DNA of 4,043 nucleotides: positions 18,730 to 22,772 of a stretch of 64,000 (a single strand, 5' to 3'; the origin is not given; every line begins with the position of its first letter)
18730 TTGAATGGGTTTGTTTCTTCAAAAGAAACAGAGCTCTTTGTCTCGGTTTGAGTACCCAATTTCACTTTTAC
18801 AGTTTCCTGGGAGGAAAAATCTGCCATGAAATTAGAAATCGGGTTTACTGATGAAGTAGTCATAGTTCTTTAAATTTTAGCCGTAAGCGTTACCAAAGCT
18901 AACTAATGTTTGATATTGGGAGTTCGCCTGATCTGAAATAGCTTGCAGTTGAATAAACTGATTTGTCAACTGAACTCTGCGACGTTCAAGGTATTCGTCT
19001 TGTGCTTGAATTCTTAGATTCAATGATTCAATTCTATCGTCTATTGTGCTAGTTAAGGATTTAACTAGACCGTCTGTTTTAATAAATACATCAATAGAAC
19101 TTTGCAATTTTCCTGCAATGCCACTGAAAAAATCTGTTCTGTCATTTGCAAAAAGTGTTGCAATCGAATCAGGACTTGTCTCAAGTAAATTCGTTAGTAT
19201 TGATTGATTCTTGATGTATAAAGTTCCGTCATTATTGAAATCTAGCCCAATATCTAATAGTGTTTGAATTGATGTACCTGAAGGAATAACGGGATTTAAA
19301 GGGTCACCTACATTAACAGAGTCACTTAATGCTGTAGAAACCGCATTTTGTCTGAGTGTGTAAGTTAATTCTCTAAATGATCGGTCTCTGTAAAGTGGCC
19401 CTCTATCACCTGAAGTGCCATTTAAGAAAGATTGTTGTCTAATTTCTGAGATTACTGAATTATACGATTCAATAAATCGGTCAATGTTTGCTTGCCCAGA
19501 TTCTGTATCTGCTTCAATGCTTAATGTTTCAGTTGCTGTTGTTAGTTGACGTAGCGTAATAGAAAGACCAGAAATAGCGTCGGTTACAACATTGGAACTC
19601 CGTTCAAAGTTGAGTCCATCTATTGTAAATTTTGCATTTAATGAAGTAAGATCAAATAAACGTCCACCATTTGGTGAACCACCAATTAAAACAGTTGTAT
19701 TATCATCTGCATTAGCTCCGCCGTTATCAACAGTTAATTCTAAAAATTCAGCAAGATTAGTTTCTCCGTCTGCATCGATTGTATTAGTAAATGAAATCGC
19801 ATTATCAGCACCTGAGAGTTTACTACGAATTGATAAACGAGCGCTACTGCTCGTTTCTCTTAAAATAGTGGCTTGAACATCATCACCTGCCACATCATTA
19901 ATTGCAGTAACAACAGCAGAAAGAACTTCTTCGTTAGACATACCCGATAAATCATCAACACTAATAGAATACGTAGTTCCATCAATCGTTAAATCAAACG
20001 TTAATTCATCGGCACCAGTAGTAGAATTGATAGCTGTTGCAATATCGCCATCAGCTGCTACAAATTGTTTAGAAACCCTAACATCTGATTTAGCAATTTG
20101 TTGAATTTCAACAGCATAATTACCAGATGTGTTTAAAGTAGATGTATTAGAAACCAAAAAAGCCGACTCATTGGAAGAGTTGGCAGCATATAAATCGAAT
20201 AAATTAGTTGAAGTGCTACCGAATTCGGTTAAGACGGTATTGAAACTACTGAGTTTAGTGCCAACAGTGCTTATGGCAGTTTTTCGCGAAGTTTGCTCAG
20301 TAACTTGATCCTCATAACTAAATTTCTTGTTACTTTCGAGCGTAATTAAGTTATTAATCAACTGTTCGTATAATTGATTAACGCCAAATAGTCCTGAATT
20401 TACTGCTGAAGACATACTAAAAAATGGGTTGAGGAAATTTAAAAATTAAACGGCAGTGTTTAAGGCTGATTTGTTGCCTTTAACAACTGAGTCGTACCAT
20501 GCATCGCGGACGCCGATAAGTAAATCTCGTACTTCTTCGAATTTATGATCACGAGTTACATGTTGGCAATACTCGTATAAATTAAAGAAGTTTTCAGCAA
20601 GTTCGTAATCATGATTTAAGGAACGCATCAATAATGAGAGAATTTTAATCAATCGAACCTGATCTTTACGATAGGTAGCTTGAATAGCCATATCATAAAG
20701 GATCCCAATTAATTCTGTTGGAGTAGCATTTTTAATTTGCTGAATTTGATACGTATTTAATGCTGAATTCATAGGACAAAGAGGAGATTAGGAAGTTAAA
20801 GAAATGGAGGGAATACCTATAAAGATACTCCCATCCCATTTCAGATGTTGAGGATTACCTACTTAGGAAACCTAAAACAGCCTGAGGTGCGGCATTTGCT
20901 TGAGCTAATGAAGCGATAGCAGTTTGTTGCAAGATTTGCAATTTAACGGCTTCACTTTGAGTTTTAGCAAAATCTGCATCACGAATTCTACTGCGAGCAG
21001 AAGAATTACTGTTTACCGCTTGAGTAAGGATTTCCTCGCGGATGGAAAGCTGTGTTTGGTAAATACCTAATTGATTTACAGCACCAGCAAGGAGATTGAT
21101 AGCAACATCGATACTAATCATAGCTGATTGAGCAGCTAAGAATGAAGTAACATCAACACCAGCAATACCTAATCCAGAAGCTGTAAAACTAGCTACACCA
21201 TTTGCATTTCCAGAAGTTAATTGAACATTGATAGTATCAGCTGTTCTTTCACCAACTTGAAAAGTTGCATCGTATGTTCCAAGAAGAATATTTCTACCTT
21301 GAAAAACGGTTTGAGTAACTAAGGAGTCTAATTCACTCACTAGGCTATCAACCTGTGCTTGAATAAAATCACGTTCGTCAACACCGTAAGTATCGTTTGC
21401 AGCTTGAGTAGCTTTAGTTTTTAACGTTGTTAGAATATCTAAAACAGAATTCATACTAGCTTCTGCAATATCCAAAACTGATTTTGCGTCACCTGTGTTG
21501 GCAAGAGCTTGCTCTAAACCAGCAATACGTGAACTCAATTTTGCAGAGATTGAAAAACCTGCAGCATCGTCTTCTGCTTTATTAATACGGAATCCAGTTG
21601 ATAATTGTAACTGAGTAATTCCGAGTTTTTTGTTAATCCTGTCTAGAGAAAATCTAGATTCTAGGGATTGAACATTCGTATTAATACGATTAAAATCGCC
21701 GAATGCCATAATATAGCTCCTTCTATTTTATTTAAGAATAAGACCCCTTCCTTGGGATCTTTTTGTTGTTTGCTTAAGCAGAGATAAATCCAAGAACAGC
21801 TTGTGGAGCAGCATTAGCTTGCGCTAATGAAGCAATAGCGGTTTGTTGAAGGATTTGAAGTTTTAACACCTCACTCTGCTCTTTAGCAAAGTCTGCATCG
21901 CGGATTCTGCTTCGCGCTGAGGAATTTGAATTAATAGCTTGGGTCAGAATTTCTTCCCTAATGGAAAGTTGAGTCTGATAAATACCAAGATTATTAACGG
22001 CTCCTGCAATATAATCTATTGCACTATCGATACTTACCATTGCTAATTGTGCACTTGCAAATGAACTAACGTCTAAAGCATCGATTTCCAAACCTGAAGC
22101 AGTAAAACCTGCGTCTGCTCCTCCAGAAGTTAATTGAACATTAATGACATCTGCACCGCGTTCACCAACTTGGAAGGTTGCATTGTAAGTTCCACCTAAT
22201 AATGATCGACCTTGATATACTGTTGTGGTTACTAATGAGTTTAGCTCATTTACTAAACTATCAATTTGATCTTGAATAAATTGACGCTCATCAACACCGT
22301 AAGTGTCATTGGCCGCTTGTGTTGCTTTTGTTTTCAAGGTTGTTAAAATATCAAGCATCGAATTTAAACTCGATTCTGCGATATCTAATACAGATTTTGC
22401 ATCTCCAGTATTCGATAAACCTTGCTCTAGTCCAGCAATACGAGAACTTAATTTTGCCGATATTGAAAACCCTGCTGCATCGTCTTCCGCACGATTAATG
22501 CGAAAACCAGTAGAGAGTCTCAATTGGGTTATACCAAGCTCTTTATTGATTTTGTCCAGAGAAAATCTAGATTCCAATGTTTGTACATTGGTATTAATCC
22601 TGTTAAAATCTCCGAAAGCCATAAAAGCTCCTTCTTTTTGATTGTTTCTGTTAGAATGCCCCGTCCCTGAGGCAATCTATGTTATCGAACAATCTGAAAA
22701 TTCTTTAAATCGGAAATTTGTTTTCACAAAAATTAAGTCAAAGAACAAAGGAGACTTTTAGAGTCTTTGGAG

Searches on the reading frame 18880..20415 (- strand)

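Call 5: search_protein_families(library=pfam, proteins=[window:18880-20415:-], max_evalue=0.01)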
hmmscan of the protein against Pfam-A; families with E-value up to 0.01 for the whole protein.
window:18880-20415:- (512 aa): 2 families
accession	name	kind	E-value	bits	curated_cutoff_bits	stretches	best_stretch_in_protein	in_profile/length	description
PF07195.17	FliD_C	-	7.4e-38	130.7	25.4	1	260-498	3-235/236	Flagellar hook-associated protein 2 C-terminus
PF02465.23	FliD_N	-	1.2e-10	42.3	24.8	1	16-111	5-97/97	Flagellar hook-associated protein 2 N-terminus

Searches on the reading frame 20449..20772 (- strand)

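Call 5: search_protein_families(library=pfam, proteins=[window:20449-20772:-], max_evalue=0.01)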
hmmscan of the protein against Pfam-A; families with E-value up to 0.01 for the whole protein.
window:20449-20772:- (108 aa): 1 family
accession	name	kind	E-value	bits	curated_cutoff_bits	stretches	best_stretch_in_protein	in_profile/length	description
PF02561.19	FliS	-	8e-12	45.9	26.7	2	38-93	48-112/115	Flagellar protein FliS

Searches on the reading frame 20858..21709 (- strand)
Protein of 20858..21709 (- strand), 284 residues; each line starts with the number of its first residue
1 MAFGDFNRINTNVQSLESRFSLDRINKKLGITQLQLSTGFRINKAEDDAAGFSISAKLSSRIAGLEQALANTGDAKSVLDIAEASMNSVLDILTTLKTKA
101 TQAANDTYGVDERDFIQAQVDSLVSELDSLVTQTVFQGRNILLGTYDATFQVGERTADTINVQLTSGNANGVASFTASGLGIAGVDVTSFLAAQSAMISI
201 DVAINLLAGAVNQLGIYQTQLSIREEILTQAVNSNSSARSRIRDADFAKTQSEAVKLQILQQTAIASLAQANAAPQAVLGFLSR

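Call 5: search_protein_families(library=pfam, proteins=[window:20858-21709:-], max_evalue=0.01)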
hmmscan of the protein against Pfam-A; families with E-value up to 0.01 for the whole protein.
window:20858-21709:- (284 aa): 2 families
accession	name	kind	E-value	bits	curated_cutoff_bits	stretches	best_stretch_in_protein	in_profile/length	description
PF00669.25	Flagellin_N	-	7.7e-32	110.7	26.6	1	9-145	1-137/139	Bacterial flagellin N-terminal helical region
PF00700.27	Flagellin_C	-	3.8e-14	53.2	23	1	200-282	4-86/86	Bacterial flagellin C-terminal helical region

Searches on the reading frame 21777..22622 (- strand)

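Call 5: search_protein_families(library=pfam, proteins=[window:21777-22622:-], max_evalue=0.01)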
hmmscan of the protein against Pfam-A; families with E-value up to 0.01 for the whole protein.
window:21777-22622:- (282 aa): 2 families
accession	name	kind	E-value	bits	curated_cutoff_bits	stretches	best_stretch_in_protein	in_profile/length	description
PF00669.25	Flagellin_N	-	2.8e-34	118.6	26.6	1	9-145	1-137/139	Bacterial flagellin N-terminal helical region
PF00700.27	Flagellin_C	-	5.8e-16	59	23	1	197-279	3-85/86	Bacterial flagellin C-terminal helical region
